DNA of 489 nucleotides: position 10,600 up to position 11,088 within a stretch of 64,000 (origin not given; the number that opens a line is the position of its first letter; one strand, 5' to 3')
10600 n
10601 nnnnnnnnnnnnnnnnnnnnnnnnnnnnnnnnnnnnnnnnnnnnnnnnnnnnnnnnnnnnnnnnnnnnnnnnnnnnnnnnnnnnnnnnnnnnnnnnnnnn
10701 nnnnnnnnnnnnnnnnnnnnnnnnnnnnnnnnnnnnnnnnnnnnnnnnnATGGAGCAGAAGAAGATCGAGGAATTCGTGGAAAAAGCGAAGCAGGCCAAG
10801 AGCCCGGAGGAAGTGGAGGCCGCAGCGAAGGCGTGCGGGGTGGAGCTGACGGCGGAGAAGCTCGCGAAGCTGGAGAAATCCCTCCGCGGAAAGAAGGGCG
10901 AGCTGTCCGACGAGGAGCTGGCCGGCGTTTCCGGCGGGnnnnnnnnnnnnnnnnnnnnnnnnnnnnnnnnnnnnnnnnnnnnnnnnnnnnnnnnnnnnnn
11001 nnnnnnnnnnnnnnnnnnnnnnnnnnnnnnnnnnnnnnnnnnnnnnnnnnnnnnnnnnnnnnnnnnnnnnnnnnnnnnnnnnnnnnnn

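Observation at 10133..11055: Nif11-like long leaders coexist and alternate with short-leader genes; their cores are Cys-free and amphipathic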

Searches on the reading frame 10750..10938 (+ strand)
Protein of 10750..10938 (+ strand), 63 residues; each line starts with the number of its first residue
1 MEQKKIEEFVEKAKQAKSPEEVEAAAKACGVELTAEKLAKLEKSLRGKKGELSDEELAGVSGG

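Call 59: find_related_loci(query=A4, collection=metagenome_contigs, flank=6000)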
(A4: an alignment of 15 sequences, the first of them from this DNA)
Query A4 (63 aa) in metagenome_contigs; peptide patterns used: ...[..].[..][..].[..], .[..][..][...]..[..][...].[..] (x = any residue, [..] = any of these).
600 stretches matched a pattern (row limit reached: there are more); 125 encode a relative of the query (tblastn E <= 1e-3); the best 80 are kept; 79 distinct loci.
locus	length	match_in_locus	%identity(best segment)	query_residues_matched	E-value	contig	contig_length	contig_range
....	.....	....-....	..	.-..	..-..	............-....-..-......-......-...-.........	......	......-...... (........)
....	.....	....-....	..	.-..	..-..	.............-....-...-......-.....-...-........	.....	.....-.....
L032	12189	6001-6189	54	1-63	1e-13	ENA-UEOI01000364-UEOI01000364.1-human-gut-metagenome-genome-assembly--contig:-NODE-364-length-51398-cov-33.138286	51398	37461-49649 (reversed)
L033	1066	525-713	54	1-63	2e-13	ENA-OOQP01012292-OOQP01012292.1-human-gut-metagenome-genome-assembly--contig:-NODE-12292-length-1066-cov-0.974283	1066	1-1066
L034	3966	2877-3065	54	1-63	2e-13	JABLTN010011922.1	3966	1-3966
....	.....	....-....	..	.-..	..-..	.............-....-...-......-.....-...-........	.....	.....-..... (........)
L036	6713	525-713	54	1-63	2e-13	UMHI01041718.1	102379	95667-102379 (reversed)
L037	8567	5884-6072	54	1-63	2e-13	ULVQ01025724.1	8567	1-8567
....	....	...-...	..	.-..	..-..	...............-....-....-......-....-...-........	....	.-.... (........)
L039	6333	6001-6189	52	1-63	3e-13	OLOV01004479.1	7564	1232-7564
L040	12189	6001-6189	52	1-63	4e-13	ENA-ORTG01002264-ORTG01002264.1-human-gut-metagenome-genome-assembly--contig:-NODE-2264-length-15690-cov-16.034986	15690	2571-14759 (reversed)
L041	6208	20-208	52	1-63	4e-13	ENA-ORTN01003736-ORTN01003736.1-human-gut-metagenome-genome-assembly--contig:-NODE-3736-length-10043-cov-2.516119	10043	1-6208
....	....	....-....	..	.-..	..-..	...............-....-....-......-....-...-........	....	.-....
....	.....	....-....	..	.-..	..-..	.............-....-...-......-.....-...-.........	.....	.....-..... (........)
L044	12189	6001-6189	52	1-63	7e-13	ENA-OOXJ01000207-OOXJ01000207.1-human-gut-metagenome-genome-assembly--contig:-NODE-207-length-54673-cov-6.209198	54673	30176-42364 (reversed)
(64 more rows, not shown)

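Call 76: search_protein_families(library=ncbifam, proteins=[L044:57-1211:+, L044:1224-3425:+, L044:3753-4235:+, L044:7244-8644:+, L044:9797-10681:-, L044:11135-11860:-], max_evalue=0.00001)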
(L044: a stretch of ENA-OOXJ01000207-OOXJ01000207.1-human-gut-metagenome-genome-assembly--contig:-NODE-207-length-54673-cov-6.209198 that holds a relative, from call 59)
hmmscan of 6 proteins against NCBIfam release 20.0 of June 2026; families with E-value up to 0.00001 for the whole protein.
L044:57-1211:+ (385 aa): 186 families (the best 25 are shown)
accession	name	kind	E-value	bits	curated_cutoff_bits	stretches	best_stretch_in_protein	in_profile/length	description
TIGR03796.1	NHLM_micro_ABC1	equivalog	2e-165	551.9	853.3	1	2-382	326-709/710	NHLP family bacteriocin export ABC transporter peptidase/permease/ATPase subunit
TIGR03797.1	NHLM_micro_ABC2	equivalog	2.1e-87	294.3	709.4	1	3-383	309-683/686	NHLP bacteriocin export ABC transporter permease/ATPase subunit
TIGR01846.1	type_I_sec_HlyB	subfamily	2.2e-87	294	725.55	1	14-382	323-689/694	type I secretion system permease/ATPase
TIGR03375.1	type_I_sec_LssB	subfamily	3.2e-85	286.8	693.1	1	5-373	323-690/696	type I secretion system permease/ATPase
TIGR02203.1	MsbA_lipidA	equivalog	2.7e-82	277.1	602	1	19-382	205-566/572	lipid A export permease/ATP-binding protein MsbA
TIGR02204.1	MsbA_rel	hypoth_equivalog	7.3e-77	259.3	780.4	1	8-382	200-572/576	ABC transporter, permease/ATP-binding protein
TIGR00958.1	3a01208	subfamily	6e-76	256.2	874.6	1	17-382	349-711/711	antigen peptide transporter 2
NF010178.0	PRK13657.1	equivalog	1.6e-74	251.4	733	1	63-383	250-568/588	glucan ABC transporter ATP-binding protein/ permease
NF045513.1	HepA_fam_ABC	equivalog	9.4e-71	239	725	1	6-377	231-601/610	heterocyst formation ABC transporter subunit HepA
TIGR01193.1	bacteriocin_ABC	subfamily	1.7e-70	238.4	523.85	1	7-383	333-707/708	peptide cleavage/export ABC transporter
NF052233.1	CphA_assoc_ABC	equivalog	1.3e-69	235.4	880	1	12-382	376-740/766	cyanophycin metabolism-associated ABC transporter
NF008381.0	PRK11176.1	equivalog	7.8e-67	225.9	867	1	60-382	256-576/582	lipid A ABC transporter ATP-binding protein/permease MsbA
TIGR01842.1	type_I_sec_PrtD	subfamily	1.6e-64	218.4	510.15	1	18-373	190-542/544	type I secretion system permease/ATPase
NF008364.0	PRK11160.1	equivalog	4.8e-63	213.6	630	1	26-383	211-573/575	heme ABC transporter ATP-binding protein/permease CydC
TIGR01192.1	chvA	subfamily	5.5e-63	213.5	585.4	1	62-382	249-567/585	glucan export ABC transporter ATP-binding protein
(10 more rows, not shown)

L044:1224-3425:+ (734 aa): 184 families (the best 25 are shown)
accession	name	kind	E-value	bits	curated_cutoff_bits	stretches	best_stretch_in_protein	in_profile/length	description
TIGR03797.1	NHLM_micro_ABC2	equivalog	8.2e-224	745.1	709.4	1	70-725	28-685/686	NHLP bacteriocin export ABC transporter permease/ATPase subunit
TIGR01846.1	type_I_sec_HlyB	subfamily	5.2e-109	365.5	725.55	1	179-725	139-692/694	type I secretion system permease/ATPase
TIGR03796.1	NHLM_micro_ABC1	equivalog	8.1e-107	358.2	853.3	1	177-722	152-709/710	NHLP family bacteriocin export ABC transporter peptidase/permease/ATPase subunit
TIGR03375.1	type_I_sec_LssB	subfamily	9.8e-94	315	693.1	1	181-714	151-691/696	type I secretion system permease/ATPase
TIGR02203.1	MsbA_lipidA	equivalog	8e-87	292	602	1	188-723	20-567/572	lipid A export permease/ATP-binding protein MsbA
TIGR01193.1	bacteriocin_ABC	subfamily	1.1e-80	272.2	523.85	1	154-722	133-706/708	peptide cleavage/export ABC transporter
NF045513.1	HepA_fam_ABC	equivalog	2.1e-78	264.3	725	1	221-718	94-602/610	heterocyst formation ABC transporter subunit HepA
NF010178.0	PRK13657.1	equivalog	1.7e-77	261.2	733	1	181-727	21-572/588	glucan ABC transporter ATP-binding protein/ permease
TIGR02204.1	MsbA_rel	hypoth_equivalog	9.6e-76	255.6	780.4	1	164-725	5-575/576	ABC transporter, permease/ATP-binding protein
NF052233.1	CphA_assoc_ABC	equivalog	5.6e-67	226.7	880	1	193-725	198-743/766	cyanophycin metabolism-associated ABC transporter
NF008381.0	PRK11176.1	equivalog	5.2e-66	223.2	867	1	184-723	32-577/582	lipid A ABC transporter ATP-binding protein/permease MsbA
TIGR00958.1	3a01208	subfamily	1.5e-63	215.3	874.6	1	181-722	162-711/711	antigen peptide transporter 2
TIGR01842.1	type_I_sec_PrtD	subfamily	1e-58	199.2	510.15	1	179-714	6-543/544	type I secretion system permease/ATPase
TIGR01192.1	chvA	subfamily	8.6e-56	189.7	585.4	1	180-725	20-570/585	glucan export ABC transporter ATP-binding protein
NF008364.0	PRK11160.1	equivalog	7.8e-55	186.5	630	1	256-724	97-574/575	heme ABC transporter ATP-binding protein/permease CydC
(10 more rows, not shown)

L044:3753-4235:+ (161 aa): 92 families (the best 25 are shown)
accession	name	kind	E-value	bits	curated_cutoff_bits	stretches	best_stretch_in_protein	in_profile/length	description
TIGR02937.1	sigma70-ECF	superfamily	4.8e-28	97.9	42.9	1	9-159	5-165/165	sigma-70 family RNA polymerase sigma factor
TIGR02952.1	Sig70_famx2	equivalog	1.5e-26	93.4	206.45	1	9-158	15-169/170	ECF subfamily RNA polymerase sigma factor, BldN family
TIGR02985.1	Sig70_bacteroi1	subfamily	1.2e-25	90.6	126.4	1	9-159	5-162/162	RNA polymerase sigma-70 factor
NF007215.0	PRK09637.1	equivalog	1e-24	87.5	212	1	8-159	4-154/181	RNA polymerase sigma factor SigZ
TIGR02959.1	SigZ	equivalog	1.7e-23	83.3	168.65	1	12-160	2-149/170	RNA polymerase sigma factor SigZ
TIGR02950.1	SigM_subfam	subfamily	3e-21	75.9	147.95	1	8-157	3-156/159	RNA polymerase sigma factor, SigM family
NF006930.0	PRK09415.1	subfamily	3.2e-21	75.9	198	1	10-160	21-176/179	RNA polymerase factor sigma C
NF004113.0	PRK05602.1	equivalog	8.3e-21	74.6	208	1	26-160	66-202/211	RNA polymerase sigma factor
TIGR02983.1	SigE-fam_strep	subfamily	3.3e-20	72.6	141.55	1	10-159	11-158/162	SigE family RNA polymerase sigma factor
NF009168.0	PRK12515.1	subfamily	3e-19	69.2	236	1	7-157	24-177/189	RNA polymerase sigma factor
NF007223.0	PRK09641.1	equivalog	4.3e-19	69.1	209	1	13-157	26-182/187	RNA polymerase sigma factor SigW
NF007220.0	PRK09639.1-5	equivalog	1.2e-18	67.5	260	1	8-159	6-164/181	RNA polymerase sigma factor SigX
NF009172.0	PRK12519.1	subfamily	3.6e-18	65.8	222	1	9-160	33-190/194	RNA polymerase sigma factor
TIGR02989.1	Sig-70_gvs1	subfamily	1.6e-17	63.8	124.55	1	9-147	5-146/158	RNA polymerase sigma-70 factor, Rhodopirellula/Verrucomicrobium family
NF009190.0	PRK12538.1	equivalog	2.1e-17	63.6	303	1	26-160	84-220/233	RNA polymerase sigma factor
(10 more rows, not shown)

L044:7244-8644:+ (467 aa): 61 families (the best 25 are shown)
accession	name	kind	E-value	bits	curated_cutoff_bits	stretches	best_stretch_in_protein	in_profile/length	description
TIGR04545.1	rSAM_ahbD_hemeb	equivalog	3.4e-33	115.5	500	1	103-442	6-333/339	heme b synthase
TIGR04051.1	rSAM_NirJ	equivalog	6e-32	111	515.45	1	103-447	8-348/354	heme d1 biosynthesis radical SAM protein NirJ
TIGR04054.1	rSAM_NirJ1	equivalog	6.4e-32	110.6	650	1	97-254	36-192/387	putative heme d1 biosynthesis radical SAM protein NirJ1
TIGR04053.2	TIGR04053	equivalog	1.5e-31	110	395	2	103-267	14-181/366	TIGR04053 family radical SAM/SPASM domain-containing protein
TIGR04546.1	rSAM_ahbC_deAc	equivalog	4.7e-29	101.4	650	1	98-253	40-194/390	12,18-didecarboxysiroheme deacetylase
TIGR04347.1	pseudo_SAM_Halo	equivalog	5.5e-28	98.3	525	1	92-268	33-208/390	TIGR04347 family pseudo-SAM/SPASM protein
TIGR04250.1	SCM_rSAM_ScmE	equivalog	2.8e-27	95.5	400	1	99-446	5-347/358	SynChlorMet cassette radical SAM/SPASM protein ScmE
NF050035.1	rSAM_WgK_link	exception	1.1e-26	93.7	650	1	99-449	11-365/367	radical SAM/SPASM peptide maturase WgkB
NF045574.1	sacti_mat_StsB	exception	2.1e-26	92.8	625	2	101-305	100-300/466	StsB family radical SAM/SPASM domain sactipeptide maturase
TIGR04055.1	rSAM_NirJ2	equivalog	3.5e-25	89.2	500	1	103-439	6-317/326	putative heme d1 biosynthesis radical SAM protein NirJ2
NF041298.1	rSAM_mat_DynA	equivalog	2.9e-24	85.7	450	1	104-436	8-331/356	dynobactin maturation radical SAM/SPASM protein DynA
TIGR04303.1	GeoRSP_rSAM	equivalog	1.9e-22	80.2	400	1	99-442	7-322/325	GeoRSP system radical SAM/SPASM protein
TIGR04251.1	SCM_rSAM_ScmF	equivalog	2.7e-22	79.7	400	1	101-429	8-324/353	SynChlorMet cassette radical SAM/SPASM protein ScmF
TIGR04103.1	rSAM_nif11_3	equivalog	6.8e-22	77.6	725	1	103-434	11-333/412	nif11-class peptide radical SAM maturase 3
TIGR02668.1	moaA_archaeal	equivalog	2.6e-21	75.9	325.25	1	98-308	11-215/303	GTP 3',8-cyclase MoaA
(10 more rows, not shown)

L044:9797-10681:- (295 aa): 4 families
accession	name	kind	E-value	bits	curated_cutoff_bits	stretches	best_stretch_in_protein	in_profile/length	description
NF008460.0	PRK11340.1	equivalog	1.8e-30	106.3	188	1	44-292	29-270/271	phosphodiesterase YaeI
NF033458.1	lipid_A_LpxG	equivalog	3.3e-19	69.4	350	2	140-293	172-319/321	UDP-2,3-diacylglucosamine diphosphatase LpxG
TIGR03729.1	acc_ester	subfamily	4.8e-07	29.4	148.25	1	64-148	2-88/239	putative phosphoesterase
TIGR00040.1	yfcE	subfamily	4.8e-06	26.7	56.25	0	64-232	3-117/158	YfcE family phosphodiesterase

L044:11135-11860:- (242 aa): 13 families
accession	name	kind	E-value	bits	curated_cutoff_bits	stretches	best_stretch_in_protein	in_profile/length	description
NF001492.0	PRK00346.2-2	equivalog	1.3e-52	178.6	271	1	3-238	4-253/261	5'/3'-nucleotidase SurE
NF010545.0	PRK13935.1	equivalog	9.7e-50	169.2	365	1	3-239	1-247/254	stationary phase survival protein SurE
NF001490.0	PRK00346.1-4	equivalog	1.3e-49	168.6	233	1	3-239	1-249/254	5'/3'-nucleotidase SurE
NF001493.0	PRK00346.2-3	equivalog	8.5e-49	166.6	230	1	2-192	4-210/269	5'/3'-nucleotidase SurE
NF010543.0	PRK13933.1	equivalog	2.1e-48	165.1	280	1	3-237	1-247/253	stationary phase survival protein SurE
NF001491.0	PRK00346.2-1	equivalog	1.4e-47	162.2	290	1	1-233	1-254/266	5'/3'-nucleotidase SurE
NF001489.0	PRK00346.1-3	equivalog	2.3e-46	158.2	295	1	3-238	1-242/250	5'/3'-nucleotidase SurE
TIGR00087.1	surE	equivalog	7e-46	156.6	135.1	1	3-228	1-251/252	5'/3'-nucleotidase SurE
NF001494.0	PRK00346.2-4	equivalog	6.2e-41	140.6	313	1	3-238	2-254/259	5'/3'-nucleotidase SurE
NF010542.0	PRK13932.1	equivalog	5e-38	130.8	436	1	4-238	11-255/261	stationary phase survival protein SurE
NF010544.0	PRK13934.1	equivalog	1.5e-33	116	325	1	3-132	1-130/266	stationary phase survival protein SurE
NF010541.0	PRK13931.1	equivalog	6.7e-33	114.2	422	1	3-239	1-258/261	5'/3'-nucleotidase SurE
NF001488.0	PRK00346.1-1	equivalog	6.5e-30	104.3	396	1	3-236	1-239/253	5'/3'-nucleotidase SurE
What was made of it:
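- L044 shows exporter pair, ECF sigma, mixed array and a radical SAM/SPASM enzyme (call 76). In a human-gut relative the same leader class sits beside a radical SAM/SPASM maturase (call 76). NCBIfam has dedicated 'nif11-class peptide radical SAM maturase' models (call 76).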
